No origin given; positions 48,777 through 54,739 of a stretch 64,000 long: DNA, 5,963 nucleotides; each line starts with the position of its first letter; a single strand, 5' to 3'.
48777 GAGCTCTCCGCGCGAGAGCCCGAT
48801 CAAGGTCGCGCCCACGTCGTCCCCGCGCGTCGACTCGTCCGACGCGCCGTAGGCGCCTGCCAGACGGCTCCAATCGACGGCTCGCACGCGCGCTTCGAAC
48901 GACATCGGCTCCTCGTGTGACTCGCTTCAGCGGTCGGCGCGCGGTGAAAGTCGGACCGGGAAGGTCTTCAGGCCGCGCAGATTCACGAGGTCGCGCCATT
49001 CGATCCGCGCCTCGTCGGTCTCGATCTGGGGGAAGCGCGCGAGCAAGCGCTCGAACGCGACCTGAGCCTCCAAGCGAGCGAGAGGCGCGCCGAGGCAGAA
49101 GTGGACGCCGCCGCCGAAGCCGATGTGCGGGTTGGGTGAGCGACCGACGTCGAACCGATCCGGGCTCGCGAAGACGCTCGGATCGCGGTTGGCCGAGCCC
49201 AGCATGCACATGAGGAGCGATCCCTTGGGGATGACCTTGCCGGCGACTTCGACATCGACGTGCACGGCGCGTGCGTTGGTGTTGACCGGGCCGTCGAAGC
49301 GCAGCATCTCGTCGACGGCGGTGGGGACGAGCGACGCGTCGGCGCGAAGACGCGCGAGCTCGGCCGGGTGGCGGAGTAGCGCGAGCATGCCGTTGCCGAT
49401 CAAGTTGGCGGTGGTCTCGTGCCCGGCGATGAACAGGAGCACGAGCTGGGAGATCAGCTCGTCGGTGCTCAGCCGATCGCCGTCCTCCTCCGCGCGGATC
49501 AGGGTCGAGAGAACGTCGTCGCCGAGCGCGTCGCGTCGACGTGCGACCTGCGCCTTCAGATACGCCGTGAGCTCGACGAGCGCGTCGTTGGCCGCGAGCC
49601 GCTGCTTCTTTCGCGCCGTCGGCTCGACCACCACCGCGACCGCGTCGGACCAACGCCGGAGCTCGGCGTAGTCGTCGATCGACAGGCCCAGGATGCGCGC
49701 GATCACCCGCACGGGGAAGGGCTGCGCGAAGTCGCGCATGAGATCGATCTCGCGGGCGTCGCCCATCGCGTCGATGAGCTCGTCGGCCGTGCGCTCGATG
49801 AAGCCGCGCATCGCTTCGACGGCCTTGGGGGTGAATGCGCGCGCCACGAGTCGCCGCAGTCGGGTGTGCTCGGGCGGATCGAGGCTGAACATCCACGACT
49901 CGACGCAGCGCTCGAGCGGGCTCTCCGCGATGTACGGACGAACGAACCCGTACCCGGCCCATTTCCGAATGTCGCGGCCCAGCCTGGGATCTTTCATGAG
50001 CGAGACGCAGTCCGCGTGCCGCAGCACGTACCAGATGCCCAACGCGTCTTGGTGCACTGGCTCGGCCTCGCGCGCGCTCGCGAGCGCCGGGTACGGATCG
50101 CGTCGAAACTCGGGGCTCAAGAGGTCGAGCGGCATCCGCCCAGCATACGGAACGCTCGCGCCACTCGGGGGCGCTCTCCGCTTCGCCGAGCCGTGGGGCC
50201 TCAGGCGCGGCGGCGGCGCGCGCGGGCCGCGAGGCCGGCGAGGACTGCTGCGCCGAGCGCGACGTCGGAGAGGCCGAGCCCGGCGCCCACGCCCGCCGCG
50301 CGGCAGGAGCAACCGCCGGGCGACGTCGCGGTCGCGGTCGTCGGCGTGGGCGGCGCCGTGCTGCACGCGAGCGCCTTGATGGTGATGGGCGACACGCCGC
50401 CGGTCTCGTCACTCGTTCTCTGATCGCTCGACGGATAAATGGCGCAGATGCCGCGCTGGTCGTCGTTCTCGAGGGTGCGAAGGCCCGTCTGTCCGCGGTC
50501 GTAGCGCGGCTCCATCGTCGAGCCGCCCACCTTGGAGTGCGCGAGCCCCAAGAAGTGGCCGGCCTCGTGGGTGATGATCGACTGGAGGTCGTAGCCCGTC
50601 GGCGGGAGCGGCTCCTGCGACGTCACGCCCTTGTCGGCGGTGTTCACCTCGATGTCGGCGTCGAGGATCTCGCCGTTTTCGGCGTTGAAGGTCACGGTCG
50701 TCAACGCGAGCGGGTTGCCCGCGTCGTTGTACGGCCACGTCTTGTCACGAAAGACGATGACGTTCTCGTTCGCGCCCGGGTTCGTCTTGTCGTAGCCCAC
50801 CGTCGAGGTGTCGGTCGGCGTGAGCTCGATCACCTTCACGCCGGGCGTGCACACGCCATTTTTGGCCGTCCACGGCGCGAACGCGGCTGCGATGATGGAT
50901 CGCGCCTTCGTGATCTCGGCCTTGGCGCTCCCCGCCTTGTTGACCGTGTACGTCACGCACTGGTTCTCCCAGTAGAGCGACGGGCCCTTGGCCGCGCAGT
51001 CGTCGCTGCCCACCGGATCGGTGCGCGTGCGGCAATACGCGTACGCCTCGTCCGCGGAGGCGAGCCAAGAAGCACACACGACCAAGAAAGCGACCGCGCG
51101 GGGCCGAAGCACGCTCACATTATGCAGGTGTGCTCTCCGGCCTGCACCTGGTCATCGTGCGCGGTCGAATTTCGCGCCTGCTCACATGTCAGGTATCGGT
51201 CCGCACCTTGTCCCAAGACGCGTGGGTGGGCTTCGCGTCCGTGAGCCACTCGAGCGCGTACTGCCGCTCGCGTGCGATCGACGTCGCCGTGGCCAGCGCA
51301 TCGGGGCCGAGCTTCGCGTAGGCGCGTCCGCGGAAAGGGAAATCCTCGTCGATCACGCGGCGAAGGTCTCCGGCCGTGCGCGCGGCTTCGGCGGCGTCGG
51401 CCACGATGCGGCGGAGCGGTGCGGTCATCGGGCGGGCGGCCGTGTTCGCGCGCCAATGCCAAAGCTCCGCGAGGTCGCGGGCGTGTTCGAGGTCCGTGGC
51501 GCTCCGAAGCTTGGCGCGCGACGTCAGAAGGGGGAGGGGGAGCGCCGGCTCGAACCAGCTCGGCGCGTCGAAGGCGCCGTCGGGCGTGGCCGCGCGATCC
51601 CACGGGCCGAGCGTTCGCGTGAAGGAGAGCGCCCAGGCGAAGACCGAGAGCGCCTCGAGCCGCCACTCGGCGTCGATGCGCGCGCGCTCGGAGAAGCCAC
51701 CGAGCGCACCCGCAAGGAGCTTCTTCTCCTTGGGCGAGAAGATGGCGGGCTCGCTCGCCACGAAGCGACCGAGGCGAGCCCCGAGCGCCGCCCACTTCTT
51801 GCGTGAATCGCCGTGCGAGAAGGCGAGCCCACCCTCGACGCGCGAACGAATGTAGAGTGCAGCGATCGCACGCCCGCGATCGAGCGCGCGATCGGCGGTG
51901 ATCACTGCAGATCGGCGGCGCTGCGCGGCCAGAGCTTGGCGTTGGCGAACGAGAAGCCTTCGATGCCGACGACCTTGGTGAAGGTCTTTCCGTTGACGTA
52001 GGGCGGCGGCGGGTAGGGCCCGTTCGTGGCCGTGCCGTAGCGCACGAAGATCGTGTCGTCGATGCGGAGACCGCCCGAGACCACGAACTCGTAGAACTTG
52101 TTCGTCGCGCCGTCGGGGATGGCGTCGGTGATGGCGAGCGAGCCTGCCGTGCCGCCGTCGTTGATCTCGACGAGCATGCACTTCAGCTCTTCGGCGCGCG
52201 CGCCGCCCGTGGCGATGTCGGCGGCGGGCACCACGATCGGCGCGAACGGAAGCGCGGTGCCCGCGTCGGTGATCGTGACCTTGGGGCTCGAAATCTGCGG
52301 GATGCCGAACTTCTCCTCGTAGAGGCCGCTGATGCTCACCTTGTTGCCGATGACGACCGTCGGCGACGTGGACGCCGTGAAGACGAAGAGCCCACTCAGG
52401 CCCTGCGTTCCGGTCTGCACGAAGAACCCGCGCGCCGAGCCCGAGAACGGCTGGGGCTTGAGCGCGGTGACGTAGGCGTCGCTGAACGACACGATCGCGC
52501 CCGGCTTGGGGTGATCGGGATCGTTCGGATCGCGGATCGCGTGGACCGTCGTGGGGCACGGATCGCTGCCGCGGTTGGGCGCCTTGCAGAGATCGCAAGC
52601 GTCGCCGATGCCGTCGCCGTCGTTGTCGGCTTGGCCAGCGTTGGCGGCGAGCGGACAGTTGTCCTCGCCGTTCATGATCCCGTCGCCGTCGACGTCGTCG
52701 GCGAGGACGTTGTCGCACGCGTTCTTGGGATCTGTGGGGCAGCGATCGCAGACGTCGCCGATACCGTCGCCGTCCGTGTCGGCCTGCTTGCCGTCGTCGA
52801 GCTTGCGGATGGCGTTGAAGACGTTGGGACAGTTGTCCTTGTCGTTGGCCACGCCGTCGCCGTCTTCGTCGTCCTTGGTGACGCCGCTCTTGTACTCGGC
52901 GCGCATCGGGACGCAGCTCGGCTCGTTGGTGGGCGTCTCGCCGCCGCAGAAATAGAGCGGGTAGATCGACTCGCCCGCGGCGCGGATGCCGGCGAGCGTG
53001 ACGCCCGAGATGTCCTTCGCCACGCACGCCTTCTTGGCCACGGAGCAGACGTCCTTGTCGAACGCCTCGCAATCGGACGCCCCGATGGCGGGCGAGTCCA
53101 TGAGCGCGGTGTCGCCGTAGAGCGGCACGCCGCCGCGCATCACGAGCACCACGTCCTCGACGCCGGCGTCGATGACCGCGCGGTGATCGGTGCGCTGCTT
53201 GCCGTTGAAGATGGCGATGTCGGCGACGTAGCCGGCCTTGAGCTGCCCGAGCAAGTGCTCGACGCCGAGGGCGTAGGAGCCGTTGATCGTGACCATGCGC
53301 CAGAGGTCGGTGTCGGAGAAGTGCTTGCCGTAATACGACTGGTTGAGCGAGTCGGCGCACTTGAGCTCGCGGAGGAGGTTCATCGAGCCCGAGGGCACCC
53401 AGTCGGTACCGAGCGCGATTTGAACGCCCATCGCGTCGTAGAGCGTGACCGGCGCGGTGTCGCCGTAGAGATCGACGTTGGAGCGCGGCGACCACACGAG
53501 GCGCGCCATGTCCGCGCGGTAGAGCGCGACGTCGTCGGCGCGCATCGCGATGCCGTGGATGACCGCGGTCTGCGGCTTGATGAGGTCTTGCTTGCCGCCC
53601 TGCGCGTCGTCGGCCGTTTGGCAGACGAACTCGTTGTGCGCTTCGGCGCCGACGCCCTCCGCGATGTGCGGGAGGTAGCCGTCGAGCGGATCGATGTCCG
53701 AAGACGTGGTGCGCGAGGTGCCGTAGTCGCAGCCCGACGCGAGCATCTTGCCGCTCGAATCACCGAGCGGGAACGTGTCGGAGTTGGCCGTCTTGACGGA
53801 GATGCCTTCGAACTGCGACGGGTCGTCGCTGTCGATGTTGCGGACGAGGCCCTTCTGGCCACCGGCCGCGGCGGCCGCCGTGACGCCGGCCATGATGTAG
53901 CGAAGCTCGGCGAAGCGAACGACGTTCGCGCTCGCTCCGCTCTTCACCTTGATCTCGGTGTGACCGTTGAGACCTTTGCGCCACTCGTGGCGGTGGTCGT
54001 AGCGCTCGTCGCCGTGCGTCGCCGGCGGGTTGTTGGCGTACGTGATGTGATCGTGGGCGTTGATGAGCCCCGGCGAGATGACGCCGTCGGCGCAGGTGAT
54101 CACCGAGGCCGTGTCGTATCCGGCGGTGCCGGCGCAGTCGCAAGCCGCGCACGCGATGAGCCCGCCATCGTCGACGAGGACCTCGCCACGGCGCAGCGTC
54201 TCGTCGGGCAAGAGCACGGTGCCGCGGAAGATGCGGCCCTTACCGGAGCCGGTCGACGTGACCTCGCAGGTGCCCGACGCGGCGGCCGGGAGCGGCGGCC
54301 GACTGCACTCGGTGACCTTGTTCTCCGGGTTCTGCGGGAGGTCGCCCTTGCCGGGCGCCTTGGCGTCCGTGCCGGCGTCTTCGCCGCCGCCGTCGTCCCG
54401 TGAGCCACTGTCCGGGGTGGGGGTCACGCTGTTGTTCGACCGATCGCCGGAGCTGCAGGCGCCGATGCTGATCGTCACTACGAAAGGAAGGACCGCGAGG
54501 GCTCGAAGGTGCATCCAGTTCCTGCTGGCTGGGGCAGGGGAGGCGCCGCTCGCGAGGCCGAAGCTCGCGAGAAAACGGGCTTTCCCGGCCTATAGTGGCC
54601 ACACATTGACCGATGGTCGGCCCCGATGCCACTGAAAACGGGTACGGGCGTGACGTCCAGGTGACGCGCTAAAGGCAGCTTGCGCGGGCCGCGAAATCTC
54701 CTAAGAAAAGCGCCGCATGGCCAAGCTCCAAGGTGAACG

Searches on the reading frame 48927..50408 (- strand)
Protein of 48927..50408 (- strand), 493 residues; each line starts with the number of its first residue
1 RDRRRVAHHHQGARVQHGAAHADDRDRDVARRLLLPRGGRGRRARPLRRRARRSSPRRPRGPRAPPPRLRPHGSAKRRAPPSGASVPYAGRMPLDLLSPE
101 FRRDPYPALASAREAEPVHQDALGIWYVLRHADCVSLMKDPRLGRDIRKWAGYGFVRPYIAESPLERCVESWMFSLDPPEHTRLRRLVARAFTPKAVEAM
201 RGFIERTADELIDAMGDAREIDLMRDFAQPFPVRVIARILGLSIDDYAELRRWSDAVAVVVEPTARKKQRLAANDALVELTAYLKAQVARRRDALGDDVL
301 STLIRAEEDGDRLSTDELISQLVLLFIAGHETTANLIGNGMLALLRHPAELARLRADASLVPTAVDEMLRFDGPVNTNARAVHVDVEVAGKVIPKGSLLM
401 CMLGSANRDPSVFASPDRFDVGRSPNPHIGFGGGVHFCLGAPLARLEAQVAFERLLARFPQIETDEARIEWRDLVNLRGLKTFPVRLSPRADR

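Call 54: search_protein_families(library=pfam, proteins=[window:48927-50408:-], max_evalue=0.0001)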
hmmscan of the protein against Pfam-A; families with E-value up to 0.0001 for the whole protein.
window:48927-50408:- (493 aa): 1 family
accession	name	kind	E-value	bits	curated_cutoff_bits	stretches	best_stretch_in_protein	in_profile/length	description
PF00067.27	p450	-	3.3e-33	115.6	22.8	1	174-459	88-432/462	Cytochrome P450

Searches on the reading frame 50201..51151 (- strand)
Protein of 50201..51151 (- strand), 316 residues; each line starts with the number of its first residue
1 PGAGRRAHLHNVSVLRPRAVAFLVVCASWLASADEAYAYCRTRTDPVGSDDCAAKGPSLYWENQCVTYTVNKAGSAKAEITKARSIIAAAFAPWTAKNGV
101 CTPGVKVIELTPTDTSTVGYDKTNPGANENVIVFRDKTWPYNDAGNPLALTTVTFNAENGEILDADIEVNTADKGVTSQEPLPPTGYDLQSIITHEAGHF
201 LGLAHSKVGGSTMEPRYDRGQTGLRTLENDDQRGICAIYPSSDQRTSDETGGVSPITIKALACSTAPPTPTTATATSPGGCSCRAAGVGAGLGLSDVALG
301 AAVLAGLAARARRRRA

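Call 54: search_protein_families(library=pfam, proteins=[window:50201-51151:-], max_evalue=0.0001)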
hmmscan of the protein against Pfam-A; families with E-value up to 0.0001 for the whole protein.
window:50201-51151:- (316 aa): 1 family
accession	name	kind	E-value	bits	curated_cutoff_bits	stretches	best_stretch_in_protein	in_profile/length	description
PF00413.30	Peptidase_M10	-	1.4e-15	58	24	1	61-239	2-158/159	Matrixin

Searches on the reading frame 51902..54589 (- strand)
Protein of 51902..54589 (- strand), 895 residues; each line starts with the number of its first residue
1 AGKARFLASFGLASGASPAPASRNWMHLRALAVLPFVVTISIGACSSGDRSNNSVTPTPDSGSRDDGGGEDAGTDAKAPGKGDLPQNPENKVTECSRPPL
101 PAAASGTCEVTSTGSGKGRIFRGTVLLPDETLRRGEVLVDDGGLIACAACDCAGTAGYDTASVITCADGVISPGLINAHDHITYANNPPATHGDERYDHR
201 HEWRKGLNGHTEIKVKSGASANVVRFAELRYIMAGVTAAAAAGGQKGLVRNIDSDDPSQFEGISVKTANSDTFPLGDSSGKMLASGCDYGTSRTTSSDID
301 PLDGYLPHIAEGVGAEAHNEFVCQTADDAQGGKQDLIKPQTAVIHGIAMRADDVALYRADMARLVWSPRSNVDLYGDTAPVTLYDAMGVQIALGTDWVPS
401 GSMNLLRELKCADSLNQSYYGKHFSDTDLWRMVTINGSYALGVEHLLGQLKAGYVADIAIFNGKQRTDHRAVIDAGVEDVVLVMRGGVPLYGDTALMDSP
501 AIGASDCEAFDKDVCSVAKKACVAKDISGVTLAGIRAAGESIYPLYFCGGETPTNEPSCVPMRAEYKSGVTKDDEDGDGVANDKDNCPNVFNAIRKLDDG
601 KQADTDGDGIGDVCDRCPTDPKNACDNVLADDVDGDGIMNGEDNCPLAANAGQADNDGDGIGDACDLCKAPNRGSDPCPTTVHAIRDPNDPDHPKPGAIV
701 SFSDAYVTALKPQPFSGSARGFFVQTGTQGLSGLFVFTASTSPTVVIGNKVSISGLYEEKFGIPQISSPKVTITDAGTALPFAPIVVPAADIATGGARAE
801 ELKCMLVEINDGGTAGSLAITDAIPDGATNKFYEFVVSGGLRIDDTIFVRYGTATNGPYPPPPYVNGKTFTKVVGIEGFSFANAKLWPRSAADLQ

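Call 54: search_protein_families(library=pfam, proteins=[window:51902-54589:-], max_evalue=0.0001)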
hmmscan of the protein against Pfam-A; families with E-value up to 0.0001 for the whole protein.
window:51902-54589:- (895 aa): 3 families
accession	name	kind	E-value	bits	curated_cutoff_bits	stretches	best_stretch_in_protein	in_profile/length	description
PF01979.26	Amidohydro_1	-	2.2e-14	53.9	25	1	334-486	185-341/345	Amidohydrolase family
PF02412.23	TSP_3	-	7.7e-13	48.3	25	1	603-653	1-36/36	Thrombospondin type 3 repeat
PF07969.17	Amidohydro_3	-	6.3e-09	36.3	29.7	1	344-491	311-472/472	Amidohydrolase family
